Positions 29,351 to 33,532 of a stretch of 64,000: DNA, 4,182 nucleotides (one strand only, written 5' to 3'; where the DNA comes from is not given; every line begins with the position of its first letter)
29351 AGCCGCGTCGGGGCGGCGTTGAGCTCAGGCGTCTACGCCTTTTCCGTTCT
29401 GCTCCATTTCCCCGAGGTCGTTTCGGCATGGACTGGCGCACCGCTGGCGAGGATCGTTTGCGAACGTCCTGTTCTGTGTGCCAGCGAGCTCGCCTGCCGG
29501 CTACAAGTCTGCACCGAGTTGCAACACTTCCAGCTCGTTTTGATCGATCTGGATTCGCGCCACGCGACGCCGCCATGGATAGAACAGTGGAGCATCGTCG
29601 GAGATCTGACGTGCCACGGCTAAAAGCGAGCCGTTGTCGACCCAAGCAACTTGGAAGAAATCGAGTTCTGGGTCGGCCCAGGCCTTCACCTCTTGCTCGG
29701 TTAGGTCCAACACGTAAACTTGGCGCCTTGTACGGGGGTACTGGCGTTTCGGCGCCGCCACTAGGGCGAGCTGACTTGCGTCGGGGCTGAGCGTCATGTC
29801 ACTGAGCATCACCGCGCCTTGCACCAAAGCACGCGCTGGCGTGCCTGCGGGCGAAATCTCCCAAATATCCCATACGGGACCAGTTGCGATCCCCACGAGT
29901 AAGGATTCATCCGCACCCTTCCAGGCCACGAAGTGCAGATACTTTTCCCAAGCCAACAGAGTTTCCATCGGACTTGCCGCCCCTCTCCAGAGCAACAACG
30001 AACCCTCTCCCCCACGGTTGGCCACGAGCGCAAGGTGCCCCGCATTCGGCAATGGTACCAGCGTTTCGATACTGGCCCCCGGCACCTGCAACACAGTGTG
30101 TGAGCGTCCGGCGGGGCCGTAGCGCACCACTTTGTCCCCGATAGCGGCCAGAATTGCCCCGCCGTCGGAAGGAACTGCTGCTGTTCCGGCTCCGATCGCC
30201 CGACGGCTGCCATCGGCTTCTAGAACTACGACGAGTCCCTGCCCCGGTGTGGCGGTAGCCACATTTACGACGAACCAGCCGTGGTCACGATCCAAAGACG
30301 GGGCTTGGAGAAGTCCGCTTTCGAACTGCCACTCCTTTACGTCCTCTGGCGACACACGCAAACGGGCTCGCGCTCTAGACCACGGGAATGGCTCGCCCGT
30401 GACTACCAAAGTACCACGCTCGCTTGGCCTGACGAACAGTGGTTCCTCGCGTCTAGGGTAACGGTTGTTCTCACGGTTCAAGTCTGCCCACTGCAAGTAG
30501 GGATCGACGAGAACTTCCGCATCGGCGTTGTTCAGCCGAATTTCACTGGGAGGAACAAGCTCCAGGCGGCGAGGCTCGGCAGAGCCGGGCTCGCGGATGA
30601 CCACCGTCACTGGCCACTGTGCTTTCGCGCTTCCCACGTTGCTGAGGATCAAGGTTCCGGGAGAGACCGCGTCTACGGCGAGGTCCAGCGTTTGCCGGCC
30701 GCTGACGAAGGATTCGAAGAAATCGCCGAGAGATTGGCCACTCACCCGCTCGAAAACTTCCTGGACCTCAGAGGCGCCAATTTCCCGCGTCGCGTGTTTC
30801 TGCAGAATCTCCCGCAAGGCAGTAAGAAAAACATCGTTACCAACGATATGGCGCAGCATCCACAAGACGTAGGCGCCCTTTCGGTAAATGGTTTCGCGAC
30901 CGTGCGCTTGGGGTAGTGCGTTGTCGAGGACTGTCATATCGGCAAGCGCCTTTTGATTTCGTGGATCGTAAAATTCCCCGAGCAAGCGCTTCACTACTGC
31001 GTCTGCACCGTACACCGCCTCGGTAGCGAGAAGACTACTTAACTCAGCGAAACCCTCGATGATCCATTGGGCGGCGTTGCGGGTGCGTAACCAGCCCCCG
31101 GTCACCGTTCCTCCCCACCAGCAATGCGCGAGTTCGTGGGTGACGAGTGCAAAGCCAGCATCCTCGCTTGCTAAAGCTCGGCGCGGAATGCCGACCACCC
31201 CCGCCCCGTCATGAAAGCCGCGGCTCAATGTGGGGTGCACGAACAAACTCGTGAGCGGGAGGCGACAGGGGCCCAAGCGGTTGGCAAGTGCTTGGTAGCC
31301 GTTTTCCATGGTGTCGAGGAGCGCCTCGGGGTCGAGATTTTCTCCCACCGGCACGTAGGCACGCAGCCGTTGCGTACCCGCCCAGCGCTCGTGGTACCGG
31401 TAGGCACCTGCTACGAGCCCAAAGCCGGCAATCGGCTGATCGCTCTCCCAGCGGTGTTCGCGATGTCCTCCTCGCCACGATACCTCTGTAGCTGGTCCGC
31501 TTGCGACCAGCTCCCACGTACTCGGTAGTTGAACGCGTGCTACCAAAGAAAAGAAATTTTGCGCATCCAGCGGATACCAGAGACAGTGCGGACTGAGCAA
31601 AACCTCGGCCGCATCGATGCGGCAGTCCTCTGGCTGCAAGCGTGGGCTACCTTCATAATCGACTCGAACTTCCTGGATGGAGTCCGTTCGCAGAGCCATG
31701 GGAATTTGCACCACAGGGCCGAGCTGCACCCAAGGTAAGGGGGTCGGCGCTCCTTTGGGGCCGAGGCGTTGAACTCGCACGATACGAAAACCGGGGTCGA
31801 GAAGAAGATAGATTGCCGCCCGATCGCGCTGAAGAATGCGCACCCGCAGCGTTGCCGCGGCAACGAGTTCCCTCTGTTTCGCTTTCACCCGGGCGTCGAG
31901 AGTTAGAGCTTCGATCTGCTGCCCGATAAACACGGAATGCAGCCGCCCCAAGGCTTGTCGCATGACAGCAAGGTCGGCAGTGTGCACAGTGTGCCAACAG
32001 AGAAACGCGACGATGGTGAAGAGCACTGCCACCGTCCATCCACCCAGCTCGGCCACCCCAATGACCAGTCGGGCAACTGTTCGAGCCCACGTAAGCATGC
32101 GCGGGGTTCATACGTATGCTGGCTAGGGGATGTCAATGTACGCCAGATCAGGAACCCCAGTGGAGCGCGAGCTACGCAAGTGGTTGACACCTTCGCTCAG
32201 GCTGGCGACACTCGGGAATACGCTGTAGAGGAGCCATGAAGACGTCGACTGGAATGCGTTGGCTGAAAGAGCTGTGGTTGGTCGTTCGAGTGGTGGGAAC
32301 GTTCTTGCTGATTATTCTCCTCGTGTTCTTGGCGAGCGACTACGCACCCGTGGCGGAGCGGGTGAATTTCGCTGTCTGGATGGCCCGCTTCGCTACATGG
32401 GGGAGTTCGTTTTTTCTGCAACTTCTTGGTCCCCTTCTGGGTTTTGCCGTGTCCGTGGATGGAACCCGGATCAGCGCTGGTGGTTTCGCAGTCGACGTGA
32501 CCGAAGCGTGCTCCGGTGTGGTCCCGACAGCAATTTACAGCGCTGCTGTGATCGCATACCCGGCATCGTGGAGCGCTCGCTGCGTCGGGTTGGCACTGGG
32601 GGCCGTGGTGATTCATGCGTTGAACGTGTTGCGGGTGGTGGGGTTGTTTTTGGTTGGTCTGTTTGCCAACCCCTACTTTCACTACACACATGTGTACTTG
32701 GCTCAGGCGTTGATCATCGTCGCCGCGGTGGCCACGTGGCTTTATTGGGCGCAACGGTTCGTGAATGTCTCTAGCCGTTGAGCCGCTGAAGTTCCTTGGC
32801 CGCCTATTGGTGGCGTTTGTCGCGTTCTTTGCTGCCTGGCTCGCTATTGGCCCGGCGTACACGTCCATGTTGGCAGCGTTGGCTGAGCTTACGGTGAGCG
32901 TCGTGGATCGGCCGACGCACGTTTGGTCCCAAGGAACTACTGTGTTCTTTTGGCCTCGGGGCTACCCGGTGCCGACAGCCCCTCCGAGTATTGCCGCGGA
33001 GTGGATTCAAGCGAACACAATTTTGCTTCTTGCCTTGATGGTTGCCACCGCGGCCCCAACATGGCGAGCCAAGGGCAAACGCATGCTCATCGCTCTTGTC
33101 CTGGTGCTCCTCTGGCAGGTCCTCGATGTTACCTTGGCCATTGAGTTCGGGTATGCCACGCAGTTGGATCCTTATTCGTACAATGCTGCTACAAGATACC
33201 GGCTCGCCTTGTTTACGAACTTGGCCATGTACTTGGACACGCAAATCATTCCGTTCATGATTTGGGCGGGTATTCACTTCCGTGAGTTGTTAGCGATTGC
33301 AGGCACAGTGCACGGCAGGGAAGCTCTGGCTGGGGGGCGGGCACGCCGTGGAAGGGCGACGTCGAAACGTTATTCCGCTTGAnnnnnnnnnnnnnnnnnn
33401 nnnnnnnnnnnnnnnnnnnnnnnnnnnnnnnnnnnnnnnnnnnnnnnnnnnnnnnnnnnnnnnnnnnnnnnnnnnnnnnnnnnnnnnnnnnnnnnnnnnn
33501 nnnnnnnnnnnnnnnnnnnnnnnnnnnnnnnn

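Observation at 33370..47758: Non-cellulosomal cohesin-dockerin style surface module: cohesin+dockerin scaffoldin-like protein, dockerin-bearing matrixin protease and dockerin-bearing NHL-repeat giant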

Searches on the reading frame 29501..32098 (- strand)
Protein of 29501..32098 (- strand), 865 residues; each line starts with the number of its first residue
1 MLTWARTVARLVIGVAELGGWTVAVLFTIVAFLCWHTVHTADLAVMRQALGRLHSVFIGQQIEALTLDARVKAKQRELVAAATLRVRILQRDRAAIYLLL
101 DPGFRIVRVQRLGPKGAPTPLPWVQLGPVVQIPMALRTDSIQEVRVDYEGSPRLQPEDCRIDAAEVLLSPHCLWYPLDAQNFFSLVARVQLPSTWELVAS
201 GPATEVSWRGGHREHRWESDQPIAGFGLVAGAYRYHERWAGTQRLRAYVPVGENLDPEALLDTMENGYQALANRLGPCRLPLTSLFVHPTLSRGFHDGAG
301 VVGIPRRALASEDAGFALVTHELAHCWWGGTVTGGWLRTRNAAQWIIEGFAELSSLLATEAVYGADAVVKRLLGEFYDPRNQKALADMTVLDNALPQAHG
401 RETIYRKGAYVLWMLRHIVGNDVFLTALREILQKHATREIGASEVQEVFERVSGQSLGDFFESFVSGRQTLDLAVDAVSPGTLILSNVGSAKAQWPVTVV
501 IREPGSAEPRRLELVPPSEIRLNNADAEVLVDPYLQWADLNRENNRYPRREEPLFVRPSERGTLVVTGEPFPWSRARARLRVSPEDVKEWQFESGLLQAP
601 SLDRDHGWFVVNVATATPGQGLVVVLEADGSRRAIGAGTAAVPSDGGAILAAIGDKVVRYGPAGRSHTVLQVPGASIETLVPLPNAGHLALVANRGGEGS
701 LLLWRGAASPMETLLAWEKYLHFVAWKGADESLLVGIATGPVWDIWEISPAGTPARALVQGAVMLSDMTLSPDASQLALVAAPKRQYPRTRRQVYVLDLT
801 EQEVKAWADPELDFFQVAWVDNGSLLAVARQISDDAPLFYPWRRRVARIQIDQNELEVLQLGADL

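Call 8: search_protein_families(library=pfam, proteins=[window:29501-32098:-], max_evalue=0.01)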
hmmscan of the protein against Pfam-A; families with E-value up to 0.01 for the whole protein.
window:29501-32098:- (865 aa): 1 family
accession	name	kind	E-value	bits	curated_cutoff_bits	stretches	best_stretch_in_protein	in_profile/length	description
PF01433.26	Peptidase_M1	-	1.3e-14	54.8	27.7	1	316-464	68-218/218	Peptidase family M1 domain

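Call 21: search_protein_families(library=ncbifam, proteins=[window:29501-32098:-], max_evalue=0.01)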
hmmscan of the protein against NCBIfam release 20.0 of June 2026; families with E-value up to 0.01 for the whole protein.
window:29501-32098:- (865 aa): 2 families
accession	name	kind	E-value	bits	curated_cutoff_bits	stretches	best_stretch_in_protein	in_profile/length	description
TIGR02412.1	pepN_strep_liv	equivalog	3.6e-09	35.5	591.2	1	189-463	149-437/832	aminopeptidase N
TIGR02414.1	pepN_proteo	equivalog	0.00031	19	718.2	1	403-462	373-432/868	aminopeptidase N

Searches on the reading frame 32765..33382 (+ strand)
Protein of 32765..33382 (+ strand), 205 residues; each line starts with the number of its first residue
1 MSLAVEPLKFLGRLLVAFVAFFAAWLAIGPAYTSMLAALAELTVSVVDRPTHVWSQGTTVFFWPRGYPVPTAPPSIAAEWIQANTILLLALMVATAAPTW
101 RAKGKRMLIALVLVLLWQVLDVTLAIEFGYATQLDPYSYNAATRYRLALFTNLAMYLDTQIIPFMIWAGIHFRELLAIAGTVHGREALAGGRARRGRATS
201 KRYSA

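Call 8: search_protein_families(library=pfam, proteins=[window:32765-33382:+], max_evalue=0.01)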
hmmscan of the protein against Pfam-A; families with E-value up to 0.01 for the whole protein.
window:32765-33382:+ (205 aa): 0 families

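Call 10: search_protein_families(library=ncbifam, proteins=[window:32765-33382:+], max_evalue=1)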
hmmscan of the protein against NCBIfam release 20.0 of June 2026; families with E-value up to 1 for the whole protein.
window:32765-33382:+ (205 aa): 1 family
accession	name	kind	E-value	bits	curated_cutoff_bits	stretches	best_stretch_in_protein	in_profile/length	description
NF041730.1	XrtH_assoc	equivalog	0.033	13.9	35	0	9-172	3-182/184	exosortase H-associated membrane protein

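Call 59: search_protein_families(library=ncbifam, proteins=[window:32765-33382:+], max_evalue=10)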
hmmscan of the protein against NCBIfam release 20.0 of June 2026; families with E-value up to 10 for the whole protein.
window:32765-33382:+ (205 aa): 1 family
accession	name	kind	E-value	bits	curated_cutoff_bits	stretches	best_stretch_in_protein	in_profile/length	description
NF041730.1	XrtH_assoc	equivalog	0.033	13.9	35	1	9-172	3-182/184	exosortase H-associated membrane protein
